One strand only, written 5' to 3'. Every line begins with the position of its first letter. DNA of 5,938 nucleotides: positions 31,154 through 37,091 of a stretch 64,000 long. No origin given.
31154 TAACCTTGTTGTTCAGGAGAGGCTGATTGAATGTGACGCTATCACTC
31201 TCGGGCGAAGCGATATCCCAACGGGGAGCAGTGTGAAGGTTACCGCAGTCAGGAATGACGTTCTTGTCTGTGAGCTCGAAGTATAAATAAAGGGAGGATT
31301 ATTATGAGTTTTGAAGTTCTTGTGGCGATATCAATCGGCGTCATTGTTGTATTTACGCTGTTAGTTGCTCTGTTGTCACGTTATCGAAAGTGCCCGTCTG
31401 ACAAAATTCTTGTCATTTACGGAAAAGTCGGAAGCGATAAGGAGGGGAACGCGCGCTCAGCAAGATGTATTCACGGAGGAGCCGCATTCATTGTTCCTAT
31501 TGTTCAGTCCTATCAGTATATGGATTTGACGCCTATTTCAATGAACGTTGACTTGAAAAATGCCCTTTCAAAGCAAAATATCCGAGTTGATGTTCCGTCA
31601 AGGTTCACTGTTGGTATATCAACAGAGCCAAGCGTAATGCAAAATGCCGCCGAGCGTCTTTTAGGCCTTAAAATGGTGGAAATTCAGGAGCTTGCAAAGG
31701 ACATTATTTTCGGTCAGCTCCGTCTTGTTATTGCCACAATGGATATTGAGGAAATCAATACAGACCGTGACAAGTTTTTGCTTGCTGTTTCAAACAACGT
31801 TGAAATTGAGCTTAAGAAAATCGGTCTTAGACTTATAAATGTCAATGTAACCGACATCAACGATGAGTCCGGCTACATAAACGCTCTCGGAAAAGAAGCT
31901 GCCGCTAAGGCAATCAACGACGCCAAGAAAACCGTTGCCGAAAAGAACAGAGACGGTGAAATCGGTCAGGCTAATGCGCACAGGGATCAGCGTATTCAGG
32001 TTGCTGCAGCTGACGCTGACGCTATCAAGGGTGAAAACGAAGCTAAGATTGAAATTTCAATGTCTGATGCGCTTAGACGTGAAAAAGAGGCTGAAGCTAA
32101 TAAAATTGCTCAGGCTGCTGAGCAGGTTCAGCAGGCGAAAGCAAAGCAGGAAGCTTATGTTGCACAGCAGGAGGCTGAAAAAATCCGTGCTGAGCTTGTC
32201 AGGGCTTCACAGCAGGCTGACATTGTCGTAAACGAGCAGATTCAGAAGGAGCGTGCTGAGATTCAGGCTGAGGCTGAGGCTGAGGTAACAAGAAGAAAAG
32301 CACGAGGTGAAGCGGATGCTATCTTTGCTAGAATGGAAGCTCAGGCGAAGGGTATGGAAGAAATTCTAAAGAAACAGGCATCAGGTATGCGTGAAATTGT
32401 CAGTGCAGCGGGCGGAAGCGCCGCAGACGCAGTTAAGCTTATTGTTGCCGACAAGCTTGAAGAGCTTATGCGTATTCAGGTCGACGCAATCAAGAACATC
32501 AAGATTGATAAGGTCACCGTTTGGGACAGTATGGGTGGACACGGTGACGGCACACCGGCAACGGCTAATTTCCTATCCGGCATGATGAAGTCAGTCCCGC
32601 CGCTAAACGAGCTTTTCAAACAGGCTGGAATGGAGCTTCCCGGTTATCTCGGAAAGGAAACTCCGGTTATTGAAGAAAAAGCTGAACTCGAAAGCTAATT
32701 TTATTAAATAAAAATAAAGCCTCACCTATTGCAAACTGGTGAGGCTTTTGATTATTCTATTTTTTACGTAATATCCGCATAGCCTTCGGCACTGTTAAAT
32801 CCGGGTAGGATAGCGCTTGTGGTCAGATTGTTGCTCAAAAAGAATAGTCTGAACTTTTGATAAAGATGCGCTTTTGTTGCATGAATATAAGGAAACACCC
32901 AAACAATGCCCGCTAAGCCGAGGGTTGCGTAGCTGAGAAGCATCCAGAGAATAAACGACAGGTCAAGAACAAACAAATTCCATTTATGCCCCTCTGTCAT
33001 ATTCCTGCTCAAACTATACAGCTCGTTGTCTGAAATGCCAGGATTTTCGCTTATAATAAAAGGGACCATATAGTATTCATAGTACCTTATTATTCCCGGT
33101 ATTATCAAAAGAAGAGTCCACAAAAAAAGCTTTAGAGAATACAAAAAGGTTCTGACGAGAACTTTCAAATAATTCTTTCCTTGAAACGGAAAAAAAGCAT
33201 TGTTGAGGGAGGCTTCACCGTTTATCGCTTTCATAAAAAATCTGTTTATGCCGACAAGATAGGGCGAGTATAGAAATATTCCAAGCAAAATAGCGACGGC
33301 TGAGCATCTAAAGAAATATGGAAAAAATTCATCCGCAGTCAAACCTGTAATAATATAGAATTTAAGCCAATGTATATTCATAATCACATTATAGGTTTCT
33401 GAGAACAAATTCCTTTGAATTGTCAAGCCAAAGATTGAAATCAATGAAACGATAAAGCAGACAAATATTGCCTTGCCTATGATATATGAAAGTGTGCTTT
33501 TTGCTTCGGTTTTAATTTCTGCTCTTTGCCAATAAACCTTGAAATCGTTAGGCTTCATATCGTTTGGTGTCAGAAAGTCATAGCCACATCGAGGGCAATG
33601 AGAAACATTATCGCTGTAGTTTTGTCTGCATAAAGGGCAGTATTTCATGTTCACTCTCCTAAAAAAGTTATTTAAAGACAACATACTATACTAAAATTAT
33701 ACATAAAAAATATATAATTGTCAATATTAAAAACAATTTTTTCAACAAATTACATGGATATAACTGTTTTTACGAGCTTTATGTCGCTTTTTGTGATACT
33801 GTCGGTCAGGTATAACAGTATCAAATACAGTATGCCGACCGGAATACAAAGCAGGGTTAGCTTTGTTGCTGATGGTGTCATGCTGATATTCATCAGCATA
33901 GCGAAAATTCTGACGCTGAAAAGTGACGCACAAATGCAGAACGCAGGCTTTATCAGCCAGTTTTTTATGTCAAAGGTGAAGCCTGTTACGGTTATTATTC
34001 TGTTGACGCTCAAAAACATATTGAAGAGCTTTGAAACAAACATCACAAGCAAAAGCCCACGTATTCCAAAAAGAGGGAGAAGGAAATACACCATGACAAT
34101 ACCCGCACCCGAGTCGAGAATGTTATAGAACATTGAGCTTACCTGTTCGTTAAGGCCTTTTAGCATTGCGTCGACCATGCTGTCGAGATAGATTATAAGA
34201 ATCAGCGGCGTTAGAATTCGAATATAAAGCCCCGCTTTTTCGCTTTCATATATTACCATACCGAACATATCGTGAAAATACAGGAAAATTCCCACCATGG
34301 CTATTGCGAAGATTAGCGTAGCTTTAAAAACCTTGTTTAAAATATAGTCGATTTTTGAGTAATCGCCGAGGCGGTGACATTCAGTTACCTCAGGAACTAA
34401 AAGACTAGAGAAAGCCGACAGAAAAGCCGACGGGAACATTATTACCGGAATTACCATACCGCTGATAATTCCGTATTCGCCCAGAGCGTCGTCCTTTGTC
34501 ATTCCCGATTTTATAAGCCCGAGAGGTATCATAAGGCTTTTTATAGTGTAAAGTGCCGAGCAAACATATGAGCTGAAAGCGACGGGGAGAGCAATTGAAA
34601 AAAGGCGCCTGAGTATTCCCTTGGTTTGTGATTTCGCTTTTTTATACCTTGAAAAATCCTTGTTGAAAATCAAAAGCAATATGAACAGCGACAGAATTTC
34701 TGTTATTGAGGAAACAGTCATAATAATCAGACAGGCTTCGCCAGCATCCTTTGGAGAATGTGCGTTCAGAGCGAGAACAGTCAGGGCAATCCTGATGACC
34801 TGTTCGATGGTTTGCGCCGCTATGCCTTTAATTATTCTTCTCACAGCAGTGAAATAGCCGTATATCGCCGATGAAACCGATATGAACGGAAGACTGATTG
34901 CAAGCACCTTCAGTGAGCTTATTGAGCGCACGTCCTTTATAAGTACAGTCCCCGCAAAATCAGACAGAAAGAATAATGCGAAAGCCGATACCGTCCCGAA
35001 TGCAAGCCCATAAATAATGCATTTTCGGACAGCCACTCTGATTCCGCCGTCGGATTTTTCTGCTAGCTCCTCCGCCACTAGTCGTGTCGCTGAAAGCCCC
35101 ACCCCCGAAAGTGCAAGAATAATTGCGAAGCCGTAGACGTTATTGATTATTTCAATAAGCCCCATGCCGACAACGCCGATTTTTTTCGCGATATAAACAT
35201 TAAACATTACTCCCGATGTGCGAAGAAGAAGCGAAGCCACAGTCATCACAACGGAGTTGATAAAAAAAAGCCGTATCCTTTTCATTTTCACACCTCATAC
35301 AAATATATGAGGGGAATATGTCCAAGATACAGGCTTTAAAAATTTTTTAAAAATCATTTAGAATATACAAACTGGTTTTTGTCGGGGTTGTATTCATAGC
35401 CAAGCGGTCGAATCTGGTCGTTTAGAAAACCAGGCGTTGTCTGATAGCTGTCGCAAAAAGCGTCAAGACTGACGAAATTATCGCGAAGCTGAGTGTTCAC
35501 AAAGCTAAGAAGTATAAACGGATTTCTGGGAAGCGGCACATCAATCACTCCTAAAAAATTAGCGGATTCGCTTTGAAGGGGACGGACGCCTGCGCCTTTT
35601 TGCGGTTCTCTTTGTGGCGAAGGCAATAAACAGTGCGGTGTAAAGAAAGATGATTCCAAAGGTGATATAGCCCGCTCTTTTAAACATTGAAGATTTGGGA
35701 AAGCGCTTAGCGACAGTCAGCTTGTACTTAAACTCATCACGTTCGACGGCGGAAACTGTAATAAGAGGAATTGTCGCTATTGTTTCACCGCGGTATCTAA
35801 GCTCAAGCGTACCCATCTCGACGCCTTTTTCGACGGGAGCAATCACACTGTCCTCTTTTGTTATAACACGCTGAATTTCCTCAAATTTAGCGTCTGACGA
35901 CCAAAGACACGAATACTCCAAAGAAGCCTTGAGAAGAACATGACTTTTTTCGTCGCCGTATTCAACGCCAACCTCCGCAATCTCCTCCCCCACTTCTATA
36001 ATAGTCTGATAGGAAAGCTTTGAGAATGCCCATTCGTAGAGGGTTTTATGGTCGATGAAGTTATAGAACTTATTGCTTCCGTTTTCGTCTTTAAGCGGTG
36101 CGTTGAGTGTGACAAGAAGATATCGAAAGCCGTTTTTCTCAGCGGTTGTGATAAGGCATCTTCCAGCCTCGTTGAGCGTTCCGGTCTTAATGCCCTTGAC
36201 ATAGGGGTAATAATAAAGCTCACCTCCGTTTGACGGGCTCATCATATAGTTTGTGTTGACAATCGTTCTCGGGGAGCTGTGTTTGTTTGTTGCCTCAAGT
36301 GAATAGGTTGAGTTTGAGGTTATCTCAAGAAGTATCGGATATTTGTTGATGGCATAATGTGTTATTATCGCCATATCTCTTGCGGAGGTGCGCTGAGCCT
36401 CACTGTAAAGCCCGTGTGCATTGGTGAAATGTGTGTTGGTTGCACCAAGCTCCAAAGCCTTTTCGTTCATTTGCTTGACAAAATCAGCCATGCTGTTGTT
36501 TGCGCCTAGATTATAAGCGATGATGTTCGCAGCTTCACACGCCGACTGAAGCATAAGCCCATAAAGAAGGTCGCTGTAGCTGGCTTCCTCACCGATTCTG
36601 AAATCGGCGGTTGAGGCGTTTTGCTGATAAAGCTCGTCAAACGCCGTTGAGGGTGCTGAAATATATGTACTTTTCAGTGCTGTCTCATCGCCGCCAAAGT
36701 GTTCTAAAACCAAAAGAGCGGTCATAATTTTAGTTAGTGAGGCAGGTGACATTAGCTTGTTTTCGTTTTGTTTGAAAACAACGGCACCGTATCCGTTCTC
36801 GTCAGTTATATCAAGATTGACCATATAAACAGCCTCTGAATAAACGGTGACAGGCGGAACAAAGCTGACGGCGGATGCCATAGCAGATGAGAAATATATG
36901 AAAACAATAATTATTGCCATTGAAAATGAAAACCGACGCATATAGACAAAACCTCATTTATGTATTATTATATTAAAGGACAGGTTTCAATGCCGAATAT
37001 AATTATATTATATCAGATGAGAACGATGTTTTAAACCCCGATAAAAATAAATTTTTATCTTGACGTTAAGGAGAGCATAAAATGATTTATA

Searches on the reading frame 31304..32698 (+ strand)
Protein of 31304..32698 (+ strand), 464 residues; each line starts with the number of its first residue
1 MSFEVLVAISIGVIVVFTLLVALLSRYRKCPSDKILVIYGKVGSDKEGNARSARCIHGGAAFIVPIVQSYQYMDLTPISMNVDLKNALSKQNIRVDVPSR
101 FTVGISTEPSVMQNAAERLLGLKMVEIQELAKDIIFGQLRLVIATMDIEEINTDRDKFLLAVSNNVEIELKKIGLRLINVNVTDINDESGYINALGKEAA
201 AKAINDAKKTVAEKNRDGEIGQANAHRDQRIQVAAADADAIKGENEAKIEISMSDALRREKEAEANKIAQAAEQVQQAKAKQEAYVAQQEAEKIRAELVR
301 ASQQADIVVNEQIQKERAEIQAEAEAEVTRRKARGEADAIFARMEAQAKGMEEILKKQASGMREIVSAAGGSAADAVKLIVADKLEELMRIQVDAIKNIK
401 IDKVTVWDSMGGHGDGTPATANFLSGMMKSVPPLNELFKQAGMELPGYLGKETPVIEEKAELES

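Call 62: search_protein_families(library=pfam, max_evalue=0.00001, proteins=[window:31304-32698:+])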
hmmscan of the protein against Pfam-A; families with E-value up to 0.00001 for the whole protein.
window:31304-32698:+ (464 aa): 1 family
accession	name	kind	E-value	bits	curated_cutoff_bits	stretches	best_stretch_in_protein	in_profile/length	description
PF01145.31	Band_7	-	5.6e-25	88.8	23.6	1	47-215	19-175/176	SPFH domain / Band 7 family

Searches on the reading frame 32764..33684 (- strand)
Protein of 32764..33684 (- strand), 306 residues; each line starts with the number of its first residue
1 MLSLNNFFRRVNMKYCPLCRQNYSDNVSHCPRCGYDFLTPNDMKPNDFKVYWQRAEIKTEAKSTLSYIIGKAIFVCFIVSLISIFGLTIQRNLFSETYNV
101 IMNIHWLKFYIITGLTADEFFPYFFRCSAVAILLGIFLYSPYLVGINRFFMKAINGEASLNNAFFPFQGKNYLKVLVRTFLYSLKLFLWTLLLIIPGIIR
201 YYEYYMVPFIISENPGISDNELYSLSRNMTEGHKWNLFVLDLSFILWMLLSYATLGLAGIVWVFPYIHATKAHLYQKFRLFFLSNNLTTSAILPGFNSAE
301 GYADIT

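Call 62: search_protein_families(library=pfam, max_evalue=0.00001, proteins=[window:32764-33684:-])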
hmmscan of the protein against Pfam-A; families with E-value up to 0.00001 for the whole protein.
window:32764-33684:- (306 aa): 1 family
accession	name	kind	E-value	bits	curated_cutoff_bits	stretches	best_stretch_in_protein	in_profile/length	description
PF06161.16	DUF975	-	1.1e-26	94.6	34.8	2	191-277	153-238/243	Protein of unknown function (DUF975)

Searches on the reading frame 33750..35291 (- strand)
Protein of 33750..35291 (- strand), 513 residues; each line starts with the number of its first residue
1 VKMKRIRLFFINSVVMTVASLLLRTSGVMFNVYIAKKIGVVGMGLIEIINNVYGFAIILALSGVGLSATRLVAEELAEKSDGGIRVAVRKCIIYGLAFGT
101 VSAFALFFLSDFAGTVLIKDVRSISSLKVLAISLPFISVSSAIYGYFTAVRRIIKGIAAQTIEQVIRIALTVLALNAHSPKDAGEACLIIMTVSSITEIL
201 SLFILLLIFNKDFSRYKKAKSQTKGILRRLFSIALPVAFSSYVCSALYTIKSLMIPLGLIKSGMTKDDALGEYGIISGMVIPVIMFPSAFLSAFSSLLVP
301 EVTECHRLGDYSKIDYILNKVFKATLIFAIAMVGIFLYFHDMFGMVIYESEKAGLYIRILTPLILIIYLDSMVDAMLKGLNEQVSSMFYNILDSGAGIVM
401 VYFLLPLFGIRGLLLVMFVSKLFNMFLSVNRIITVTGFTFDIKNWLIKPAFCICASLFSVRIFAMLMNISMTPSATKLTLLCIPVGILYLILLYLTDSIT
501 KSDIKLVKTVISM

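Call 62: search_protein_families(library=pfam, max_evalue=0.00001, proteins=[window:33750-35291:-])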
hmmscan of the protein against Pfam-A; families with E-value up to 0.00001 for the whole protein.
window:33750-35291:- (513 aa): 2 families
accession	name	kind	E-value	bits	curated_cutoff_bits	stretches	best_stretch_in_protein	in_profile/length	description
PF01943.22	Polysacc_synt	-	8.8e-16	58.6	28.2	1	12-300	4-268/274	Polysaccharide biosynthesis protein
PF01554.23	MatE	-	9.3e-08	32.4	24.9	1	20-172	5-160/161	MatE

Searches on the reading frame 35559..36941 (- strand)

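Call 62: search_protein_families(library=pfam, max_evalue=0.00001, proteins=[window:35559-36941:-])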
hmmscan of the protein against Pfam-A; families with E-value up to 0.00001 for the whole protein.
window:35559-36941:- (460 aa): 3 families
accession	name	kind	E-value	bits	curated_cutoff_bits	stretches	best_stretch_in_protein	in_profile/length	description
PF00768.25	Peptidase_S11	-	2.2e-43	148.9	27.6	1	51-282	22-238/239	D-alanyl-D-alanine carboxypeptidase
PF07943.18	PBP5_C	-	5.7e-09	36.5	21.2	1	311-401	3-91/91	Penicillin-binding protein 5, C-terminal domain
PF13354.11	Beta-lactamase2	-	8.3e-07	29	22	1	38-191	2-140/214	Beta-lactamase enzyme family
